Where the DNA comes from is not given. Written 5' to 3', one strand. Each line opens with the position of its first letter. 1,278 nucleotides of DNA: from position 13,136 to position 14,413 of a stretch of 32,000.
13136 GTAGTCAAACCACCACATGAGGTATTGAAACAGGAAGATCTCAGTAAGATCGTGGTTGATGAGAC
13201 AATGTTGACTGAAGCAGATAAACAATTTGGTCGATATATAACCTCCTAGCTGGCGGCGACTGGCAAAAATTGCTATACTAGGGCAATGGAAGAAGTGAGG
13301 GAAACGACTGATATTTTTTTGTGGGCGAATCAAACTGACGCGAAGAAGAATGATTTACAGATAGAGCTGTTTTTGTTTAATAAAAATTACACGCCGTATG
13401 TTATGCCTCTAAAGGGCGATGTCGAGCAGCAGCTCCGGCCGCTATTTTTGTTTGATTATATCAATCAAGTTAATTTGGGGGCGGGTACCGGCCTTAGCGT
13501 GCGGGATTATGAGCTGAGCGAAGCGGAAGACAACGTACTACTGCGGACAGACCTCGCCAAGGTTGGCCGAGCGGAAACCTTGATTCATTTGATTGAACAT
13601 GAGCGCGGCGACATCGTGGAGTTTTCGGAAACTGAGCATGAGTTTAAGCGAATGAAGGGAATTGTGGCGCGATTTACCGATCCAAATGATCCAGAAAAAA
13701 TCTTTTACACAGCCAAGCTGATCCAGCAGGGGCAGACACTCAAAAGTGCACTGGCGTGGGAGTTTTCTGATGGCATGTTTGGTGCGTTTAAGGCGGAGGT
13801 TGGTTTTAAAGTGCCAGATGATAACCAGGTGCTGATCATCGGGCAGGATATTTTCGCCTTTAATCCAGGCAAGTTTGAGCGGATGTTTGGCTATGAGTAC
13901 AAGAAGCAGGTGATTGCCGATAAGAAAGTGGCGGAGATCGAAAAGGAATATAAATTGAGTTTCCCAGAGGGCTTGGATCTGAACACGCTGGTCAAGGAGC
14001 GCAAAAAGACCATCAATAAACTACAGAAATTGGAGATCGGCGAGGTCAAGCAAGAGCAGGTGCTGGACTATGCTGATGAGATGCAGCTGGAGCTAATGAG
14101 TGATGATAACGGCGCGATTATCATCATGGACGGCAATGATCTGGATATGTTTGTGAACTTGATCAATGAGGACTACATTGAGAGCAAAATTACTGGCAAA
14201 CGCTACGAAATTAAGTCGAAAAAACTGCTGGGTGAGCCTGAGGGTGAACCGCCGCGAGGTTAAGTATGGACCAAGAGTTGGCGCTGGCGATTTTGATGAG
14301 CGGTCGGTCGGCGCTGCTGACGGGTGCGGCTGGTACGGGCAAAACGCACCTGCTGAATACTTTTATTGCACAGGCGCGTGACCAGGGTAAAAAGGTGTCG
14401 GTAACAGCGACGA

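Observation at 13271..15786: Candidate two-gene system: unknown 325-aa protein (possibly KwaB/DUF4868-like) translationally coupled to a Pif1-family helicase with a C-terminal HTH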

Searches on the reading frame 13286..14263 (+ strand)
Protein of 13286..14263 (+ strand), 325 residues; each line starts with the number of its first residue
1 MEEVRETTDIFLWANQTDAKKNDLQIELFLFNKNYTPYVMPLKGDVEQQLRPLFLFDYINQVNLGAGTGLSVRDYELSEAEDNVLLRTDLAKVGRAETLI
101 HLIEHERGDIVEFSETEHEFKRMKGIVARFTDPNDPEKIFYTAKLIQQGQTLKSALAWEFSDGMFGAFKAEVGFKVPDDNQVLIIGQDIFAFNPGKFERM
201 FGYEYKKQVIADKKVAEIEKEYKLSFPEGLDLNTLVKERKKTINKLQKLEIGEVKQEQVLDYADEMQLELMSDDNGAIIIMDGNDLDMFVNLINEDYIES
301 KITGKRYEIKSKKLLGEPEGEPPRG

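Call 3: search_protein_families(library=pfam, proteins=[window:13286-14263:+], max_evalue=1)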
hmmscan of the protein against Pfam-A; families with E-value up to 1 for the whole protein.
window:13286-14263:+ (325 aa): 2 families
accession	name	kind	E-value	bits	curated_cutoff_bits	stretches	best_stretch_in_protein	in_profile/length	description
PF16162.10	KwaB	-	2.2e-08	34.8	26.3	1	153-303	34-186/186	Kiwa protein KwaB-like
PF22381.2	Staph_reg_Sar_Rot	-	0.071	13.6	27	1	216-259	4-45/85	Transcriptional regulator SarA/Rot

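Call 4: search_protein_families(library=padloc, proteins=[window:13286-14263:+], max_evalue=1)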
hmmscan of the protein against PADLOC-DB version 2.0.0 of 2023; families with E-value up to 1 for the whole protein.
window:13286-14263:+ (325 aa): 8 families
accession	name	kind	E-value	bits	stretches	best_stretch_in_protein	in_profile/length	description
PDLC00233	KwaB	-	9.1e-12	42.8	1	18-313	14-312/320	DUF4868 domain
PDLC00230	KwaB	-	4.3e-09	34.2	1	174-316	171-317/322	DUF4868 domain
PDLC00225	KwaB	-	5e-06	24.1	1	111-313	83-289/291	DUF4868 domain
PDLC00224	KwaB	-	2.7e-05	22.1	1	22-305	13-295/302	DUF4868 domain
PDLC00223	KwaB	-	6.5e-05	20.2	1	183-315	197-334/339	DUF4868 domain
PDLC00222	KwaB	-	0.00019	18.9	1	98-313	71-289/292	DUF4868 domain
PDLC00332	PtuB1|PtuB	-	0.003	15.4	1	196-262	117-182/212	Unknown function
PDLC00235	KwaB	-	0.0063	14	1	70-314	66-309/312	DUF4868 domain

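Call 8: find_homologous_proteins(query=window:13286-14263:+)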
Query window:13286-14263:+ (325 aa): 3571 proteins with E <= 0.001 among 4965 candidates; the best 120 are listed.
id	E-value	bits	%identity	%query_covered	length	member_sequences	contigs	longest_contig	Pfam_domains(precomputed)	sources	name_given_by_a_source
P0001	5.3e-197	672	93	100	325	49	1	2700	PF16162.11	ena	-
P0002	5.3e-197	672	93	100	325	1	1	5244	PF16162.11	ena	-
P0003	3.9e-196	669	93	100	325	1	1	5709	PF16162.11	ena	-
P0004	6.9e-196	668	93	100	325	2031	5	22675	PF16162.11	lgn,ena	-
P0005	8.2e-196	668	93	100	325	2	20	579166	PF16162.11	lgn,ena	-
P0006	9.4e-196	667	93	100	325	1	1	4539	PF16162.11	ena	-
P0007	2.7e-195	666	92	100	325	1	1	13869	PF16162.11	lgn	-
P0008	4.6e-195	665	93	100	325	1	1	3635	PF16162.11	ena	-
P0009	4.1e-188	642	89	100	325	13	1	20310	PF16162.11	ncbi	-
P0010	4.4e-187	639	91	100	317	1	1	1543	-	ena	-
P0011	8.7e-187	638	92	100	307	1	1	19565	PF16162.11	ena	-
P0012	1.4e-186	637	88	100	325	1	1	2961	PF16162.11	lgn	-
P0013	2.4e-186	637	90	100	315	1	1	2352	-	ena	-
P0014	2.2e-185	633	88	98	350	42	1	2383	PF16162.11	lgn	-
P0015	4.3e-185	632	89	99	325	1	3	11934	PF16162.11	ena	-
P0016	4.4e-185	632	89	99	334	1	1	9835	PF16162.11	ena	-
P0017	5.7e-185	632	89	99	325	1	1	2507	PF16162.11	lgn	-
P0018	5.8e-185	632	89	99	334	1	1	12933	PF16162.11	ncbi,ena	-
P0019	2.1e-184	630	89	99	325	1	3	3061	PF16162.11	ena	-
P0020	7.2e-184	628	88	98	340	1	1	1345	PF16162.11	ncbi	-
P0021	8.7e-184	628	89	99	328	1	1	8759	PF16162.11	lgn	-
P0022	5.1e-183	626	88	98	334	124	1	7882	PF16162.11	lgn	-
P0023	6.3e-183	625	87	100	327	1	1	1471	PF16162.11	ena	-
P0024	7.5e-183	625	87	100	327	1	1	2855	PF16162.11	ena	-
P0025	8.6e-183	625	88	99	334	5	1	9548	PF16162.11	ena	-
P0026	1.6e-182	624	86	100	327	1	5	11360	PF16162.11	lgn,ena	-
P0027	2.2e-182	623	86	100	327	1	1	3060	PF16162.11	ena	-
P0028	2.2e-182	623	87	100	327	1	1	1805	PF16162.11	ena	-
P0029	2.3e-182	623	87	98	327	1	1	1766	PF16162.11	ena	-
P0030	1.5e-181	621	85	100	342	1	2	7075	PF16162.11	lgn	-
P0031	2.7e-181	620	88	98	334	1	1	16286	PF16162.11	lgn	-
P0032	4.5e-181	619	86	98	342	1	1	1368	PF16162.11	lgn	-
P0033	6.6e-181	619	86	98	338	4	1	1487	PF16162.11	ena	-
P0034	7.8e-181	618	87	99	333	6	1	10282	PF16162.11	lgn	-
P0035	2.5e-180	617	86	99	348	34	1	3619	PF16162.11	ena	-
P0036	3.0e-180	616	86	100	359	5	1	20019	PF16162.11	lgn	-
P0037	6.6e-180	615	87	98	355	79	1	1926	PF16162.11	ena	-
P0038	1.1e-179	615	85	100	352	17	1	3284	PF16162.11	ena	-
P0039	7.2e-179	612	86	98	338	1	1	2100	PF16162.11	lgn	-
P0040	9.0e-179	612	85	98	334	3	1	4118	PF16162.11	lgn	-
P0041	1.7e-178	611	85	98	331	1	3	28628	PF16162.11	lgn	-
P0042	1.7e-178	611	84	100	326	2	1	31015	PF16162.11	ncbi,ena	-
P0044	5.1e-178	609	85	98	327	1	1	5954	PF16162.11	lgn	-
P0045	5.9e-178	609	86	98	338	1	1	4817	PF16162.11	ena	-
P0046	6.1e-178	609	85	100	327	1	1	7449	PF16162.11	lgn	-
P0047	6.3e-178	609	84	100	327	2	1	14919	PF16162.11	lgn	-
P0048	6.5e-177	606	83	100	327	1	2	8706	PF16162.11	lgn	-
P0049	1.0e-176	605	84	100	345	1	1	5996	PF16162.11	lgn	-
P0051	4.5e-176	603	83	100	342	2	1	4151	PF16162.11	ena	-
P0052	1.0e-175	602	84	100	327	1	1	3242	PF16162.11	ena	-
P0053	8.1e-175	599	82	100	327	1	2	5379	PF16162.11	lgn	-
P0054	1.0e-174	598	87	100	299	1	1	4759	PF16162.11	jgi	-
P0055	1.3e-174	598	83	100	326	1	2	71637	PF16162.11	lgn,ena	-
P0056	1.4e-174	598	83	100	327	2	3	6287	PF16162.11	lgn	-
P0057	3.8e-173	593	82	98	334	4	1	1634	PF16162.11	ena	-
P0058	4.4e-173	593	81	100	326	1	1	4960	PF16162.11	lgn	-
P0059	6.7e-173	592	82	98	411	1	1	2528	PF16162.11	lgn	-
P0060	6.8e-173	592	81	100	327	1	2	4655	PF16162.11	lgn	-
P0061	9.4e-173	592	81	100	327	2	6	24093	PF16162.11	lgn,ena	-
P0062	9.5e-173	592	81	100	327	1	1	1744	PF16162.11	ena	-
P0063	6.2e-172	589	82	99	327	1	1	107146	PF16162.11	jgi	-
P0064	1.2e-171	588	81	98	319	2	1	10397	PF16162.11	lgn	-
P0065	1.7e-171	588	80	100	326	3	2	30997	PF16162.11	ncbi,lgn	-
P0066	5.5e-171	586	80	100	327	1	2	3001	PF16162.11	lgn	-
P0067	1.3e-169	581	80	100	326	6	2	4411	PF16162.11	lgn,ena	-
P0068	2.8e-169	580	80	98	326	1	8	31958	PF16162.11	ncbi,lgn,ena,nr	ncbi:DUF4868 domain-containing protein [Candidatus Saccharibacteria bacterium]|nr:DUF4868 domain-con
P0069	4.3e-169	580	80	98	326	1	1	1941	PF16162.11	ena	-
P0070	8.2e-169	579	80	98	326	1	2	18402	PF16162.11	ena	-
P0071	1.2e-168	578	80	98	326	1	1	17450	PF16162.11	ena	-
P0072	2.0e-168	578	80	98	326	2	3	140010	PF16162.11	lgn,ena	-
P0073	2.7e-168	577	80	98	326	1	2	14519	PF16162.11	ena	-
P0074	7.0e-166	569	78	100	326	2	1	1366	PF16162.11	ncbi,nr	ncbi:hypothetical protein CR969_03475 [Candidatus Saccharibacteria bacterium]|nr:MAG: hypothetical p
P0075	1.0e-165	569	77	100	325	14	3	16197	PF16162.11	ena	-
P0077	2.2e-163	561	91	88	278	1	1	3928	PF16162.11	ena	-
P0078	3.1e-162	557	97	81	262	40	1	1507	PF16162.11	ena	-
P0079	1.7e-161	555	77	100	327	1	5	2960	PF16162.11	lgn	-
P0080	5.0e-161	553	77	99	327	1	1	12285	PF16162.11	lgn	-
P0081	7.4e-161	553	75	100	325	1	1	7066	PF16162.11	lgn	-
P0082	9.5e-161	552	76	99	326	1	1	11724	PF16162.11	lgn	-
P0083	1.2e-160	552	76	99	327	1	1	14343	PF16162.11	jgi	jgi:hypothetical protein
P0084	2.7e-159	548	75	99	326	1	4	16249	PF16162.11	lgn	-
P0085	1.4e-158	545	77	100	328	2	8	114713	PF16162.11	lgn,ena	-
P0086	4.5e-158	544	75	100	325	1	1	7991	PF16162.11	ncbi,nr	ncbi:MAG: hypothetical protein JWO61_233 [Candidatus Saccharibacteria bacterium]|nr:hypothetical pro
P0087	1.1e-157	542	75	100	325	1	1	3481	PF16162.11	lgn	-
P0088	1.5e-157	542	75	100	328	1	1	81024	PF16162.11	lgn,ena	-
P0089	1.5e-157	542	75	100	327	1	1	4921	PF16162.11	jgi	jgi:predicted Zn-dependent protease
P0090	1.6e-157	542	74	100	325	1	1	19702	PF16162.11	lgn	-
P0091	1.6e-157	542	76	100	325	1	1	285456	PF16162.11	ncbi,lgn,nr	ncbi:MAG: hypothetical protein JWM00_323 [Candidatus Saccharibacteria bacterium]|nr:hypothetical pro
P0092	3.0e-157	541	75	100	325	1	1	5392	PF16162.11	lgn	-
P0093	3.0e-157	541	75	100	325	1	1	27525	PF16162.11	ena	-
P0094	3.1e-157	541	75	100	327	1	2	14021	PF16162.11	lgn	-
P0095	3.2e-157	541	75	100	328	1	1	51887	PF16162.11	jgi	-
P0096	3.7e-157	541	75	99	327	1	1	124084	PF16162.11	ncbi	-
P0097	3.8e-157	541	75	99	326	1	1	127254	PF16162.11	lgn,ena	-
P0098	4.1e-157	540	75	100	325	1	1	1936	PF16162.11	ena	-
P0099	4.1e-157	540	74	99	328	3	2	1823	PF16162.11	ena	-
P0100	4.1e-157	540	75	99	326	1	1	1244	PF16162.11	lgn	-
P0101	4.9e-157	540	75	100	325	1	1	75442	PF16162.11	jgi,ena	-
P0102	5.3e-157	540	75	100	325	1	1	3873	PF16162.11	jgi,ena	-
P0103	5.4e-157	540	75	100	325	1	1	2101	PF16162.11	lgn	-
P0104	5.4e-157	540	75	100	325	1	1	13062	PF16162.11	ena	-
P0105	6.9e-157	540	73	99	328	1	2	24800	PF16162.11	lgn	-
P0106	7.4e-157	540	74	99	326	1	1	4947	PF16162.11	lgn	-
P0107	9.5e-157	539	75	100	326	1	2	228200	PF16162.11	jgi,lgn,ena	jgi:hypothetical protein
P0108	1.4e-156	539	75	99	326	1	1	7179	PF16162.11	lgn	-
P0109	1.7e-156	538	74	99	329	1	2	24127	PF16162.11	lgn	-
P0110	1.9e-156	538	75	99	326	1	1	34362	PF16162.11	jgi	-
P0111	2.6e-156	538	74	100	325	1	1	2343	PF16162.11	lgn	-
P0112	2.9e-156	538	74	99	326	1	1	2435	PF16162.11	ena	-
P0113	3.0e-156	538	74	99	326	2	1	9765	PF16162.11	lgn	-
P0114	4.8e-156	537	74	99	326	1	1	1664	PF16162.11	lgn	-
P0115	5.1e-156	537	74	99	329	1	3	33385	PF16162.11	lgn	-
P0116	5.2e-156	537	74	100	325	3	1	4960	PF16162.11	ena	-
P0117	5.8e-156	537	73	100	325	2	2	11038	PF16162.11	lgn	-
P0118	6.1e-156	537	75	100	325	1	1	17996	PF16162.11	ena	-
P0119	7.4e-156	536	75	99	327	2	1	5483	PF16162.11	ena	-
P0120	1.1e-155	536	74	99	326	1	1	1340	PF16162.11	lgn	-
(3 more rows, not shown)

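Call 9: search_protein_families(library=ncbifam, proteins=[window:13286-14263:+], max_evalue=0.01)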
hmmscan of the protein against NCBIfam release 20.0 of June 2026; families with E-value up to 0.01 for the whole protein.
window:13286-14263:+ (325 aa): 1 family
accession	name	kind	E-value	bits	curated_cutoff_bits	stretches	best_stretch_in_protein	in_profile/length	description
NF041623.1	KwaB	equivalog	5.1e-11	42.3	200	1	20-312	10-305/306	anti-phage protein KwaB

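Call 11: find_encoding_contigs(protein=P0005, flank=10000, max_places=3)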
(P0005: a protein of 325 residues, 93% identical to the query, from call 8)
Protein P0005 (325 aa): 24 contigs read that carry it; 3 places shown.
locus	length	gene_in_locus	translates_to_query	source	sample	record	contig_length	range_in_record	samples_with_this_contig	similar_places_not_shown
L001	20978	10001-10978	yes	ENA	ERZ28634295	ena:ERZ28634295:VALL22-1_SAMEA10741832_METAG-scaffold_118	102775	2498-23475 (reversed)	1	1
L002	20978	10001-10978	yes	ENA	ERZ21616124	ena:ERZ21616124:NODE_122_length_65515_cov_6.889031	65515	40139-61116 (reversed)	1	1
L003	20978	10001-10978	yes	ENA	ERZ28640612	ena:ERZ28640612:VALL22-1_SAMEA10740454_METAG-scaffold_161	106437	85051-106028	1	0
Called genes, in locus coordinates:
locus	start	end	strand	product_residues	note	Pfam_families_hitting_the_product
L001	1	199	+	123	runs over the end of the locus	PF00072:Response_reg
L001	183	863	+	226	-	PF11967:RecO_N, PF02565:RecO_C (weak)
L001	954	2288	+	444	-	PF00587:tRNA-synt_2b, PF03129:HGTP_anticodon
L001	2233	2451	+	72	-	-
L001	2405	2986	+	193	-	PF00583:Acetyltransf_1 (weak)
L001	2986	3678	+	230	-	PF24827:AstE_AspA_cat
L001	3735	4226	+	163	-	PF00293:NUDIX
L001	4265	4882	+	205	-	-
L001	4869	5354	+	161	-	-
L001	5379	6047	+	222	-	PF00106:adh_short, PF13561:adh_short_C2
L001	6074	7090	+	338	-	PF01933:CofD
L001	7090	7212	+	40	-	-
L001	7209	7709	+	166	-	PF00293:NUDIX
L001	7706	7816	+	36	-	-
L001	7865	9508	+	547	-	-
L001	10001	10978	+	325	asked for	PF16162:KwaB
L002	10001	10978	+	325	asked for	PF16162:KwaB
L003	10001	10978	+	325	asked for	PF16162:KwaB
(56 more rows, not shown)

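Call 12: find_encoding_contigs(protein=P0091, flank=8000, max_places=2)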
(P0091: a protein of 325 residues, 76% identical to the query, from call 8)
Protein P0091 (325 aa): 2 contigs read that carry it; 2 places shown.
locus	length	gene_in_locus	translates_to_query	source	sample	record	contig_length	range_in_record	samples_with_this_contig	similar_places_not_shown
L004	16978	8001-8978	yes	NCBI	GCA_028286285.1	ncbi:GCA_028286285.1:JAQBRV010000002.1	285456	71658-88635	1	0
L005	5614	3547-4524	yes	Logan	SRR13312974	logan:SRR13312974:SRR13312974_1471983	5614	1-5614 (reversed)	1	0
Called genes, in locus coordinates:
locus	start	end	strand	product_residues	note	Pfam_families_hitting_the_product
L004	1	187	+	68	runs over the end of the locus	-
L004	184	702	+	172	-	-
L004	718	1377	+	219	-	-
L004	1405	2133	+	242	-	PF02518:HATPase_c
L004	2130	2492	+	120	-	PF00072:Response_reg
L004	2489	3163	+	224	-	PF11967:RecO_N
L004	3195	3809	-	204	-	-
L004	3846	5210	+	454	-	PF00587:tRNA-synt_2b, PF03129:HGTP_anticodon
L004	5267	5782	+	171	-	-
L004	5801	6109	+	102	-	PF04248:NTP_transf_9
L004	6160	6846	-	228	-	-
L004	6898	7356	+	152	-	PF00075:RNase_H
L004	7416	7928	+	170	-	-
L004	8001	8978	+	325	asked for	PF16162:KwaB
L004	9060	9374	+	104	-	-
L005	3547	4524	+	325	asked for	PF16162:KwaB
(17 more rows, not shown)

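Call 13: find_encoding_contigs(protein=P0107, flank=8000, max_places=2)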
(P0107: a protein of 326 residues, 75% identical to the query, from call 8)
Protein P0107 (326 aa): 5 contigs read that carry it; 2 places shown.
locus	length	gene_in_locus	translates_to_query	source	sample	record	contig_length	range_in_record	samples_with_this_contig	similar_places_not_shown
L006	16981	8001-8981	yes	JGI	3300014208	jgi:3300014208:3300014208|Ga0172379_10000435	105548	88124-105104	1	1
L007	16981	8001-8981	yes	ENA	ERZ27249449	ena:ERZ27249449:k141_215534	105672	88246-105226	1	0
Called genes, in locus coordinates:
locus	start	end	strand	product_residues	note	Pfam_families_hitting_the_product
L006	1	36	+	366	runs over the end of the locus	PF13742:tRNA_anti_2, PF01336:tRNA_anti-codon (weak), PF02601:Exonuc_VII_L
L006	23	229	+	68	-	PF02609:Exonuc_VII_S (weak)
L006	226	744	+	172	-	-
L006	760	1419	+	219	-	-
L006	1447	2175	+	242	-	PF02518:HATPase_c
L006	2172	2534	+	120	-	PF00072:Response_reg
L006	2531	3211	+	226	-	PF11967:RecO_N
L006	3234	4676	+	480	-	PF00587:tRNA-synt_2b, PF03129:HGTP_anticodon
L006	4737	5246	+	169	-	-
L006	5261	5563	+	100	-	PF04248:NTP_transf_9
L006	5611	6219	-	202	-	-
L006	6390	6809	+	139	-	PF00075:RNase_H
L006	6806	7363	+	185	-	PF01928:CYTH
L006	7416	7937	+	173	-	-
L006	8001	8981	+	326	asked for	PF16162:KwaB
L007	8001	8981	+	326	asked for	PF16162:KwaB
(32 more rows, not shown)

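Call 15: search_solved_structures(query=window:13286-14263:+, max_evalue=10, show_alignments=2)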
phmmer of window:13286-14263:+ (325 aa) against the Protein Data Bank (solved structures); distinct sequences matched with E-value up to 10: 1.
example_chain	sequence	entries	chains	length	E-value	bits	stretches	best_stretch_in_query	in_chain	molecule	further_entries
3jb9_J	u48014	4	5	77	0.74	12.4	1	285-316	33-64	Small nuclear ribonucleoprotein G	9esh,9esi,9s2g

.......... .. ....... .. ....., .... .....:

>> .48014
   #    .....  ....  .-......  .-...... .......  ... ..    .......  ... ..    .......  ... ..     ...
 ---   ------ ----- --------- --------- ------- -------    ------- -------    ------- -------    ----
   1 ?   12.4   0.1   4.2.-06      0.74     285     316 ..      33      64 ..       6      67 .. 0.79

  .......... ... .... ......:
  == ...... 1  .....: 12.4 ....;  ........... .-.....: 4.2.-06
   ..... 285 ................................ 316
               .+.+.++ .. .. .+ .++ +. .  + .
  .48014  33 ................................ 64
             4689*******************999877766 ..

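Call 17: search_protein_representatives(protein=window:13286-14263:+)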
Query: 325 residues. Proteins with E-value up to 0.001 (for the whole library): 201; up to 1e-10: 114; up to 1e-30: 48. The best 150 are listed.
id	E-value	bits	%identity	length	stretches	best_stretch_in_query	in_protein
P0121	2.9e-128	444.1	94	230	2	40-159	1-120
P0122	1.6e-92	326.6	48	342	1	6-325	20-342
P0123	3.3e-92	325.6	50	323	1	5-315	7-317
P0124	5.8e-88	311.7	50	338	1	2-320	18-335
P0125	1.7e-84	300.2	47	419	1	3-319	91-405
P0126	3.4e-83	296.0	56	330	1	74-325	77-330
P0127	1.0e-80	287.9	45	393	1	7-321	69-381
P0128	7.5e-80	285.0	44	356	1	6-316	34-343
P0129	1.4e-77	277.5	43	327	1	3-318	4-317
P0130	8.3e-72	258.6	42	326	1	7-315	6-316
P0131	3.8e-70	253.1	65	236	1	3-181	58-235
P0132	1.3e-69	251.4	42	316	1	6-316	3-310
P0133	4.5e-68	246.3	63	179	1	152-325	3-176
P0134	2.9e-67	243.7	41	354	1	4-316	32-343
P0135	2.4e-64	234.1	46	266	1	57-320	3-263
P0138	2.2e-59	217.8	38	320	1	6-317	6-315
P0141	9.2e-55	202.6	34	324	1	6-312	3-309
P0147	5.8e-43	163.9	31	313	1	8-315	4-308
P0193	9.0e-21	91.0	25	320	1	2-317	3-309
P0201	1.8e-19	86.7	27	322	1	7-314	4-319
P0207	1.4e-17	80.4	29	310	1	26-313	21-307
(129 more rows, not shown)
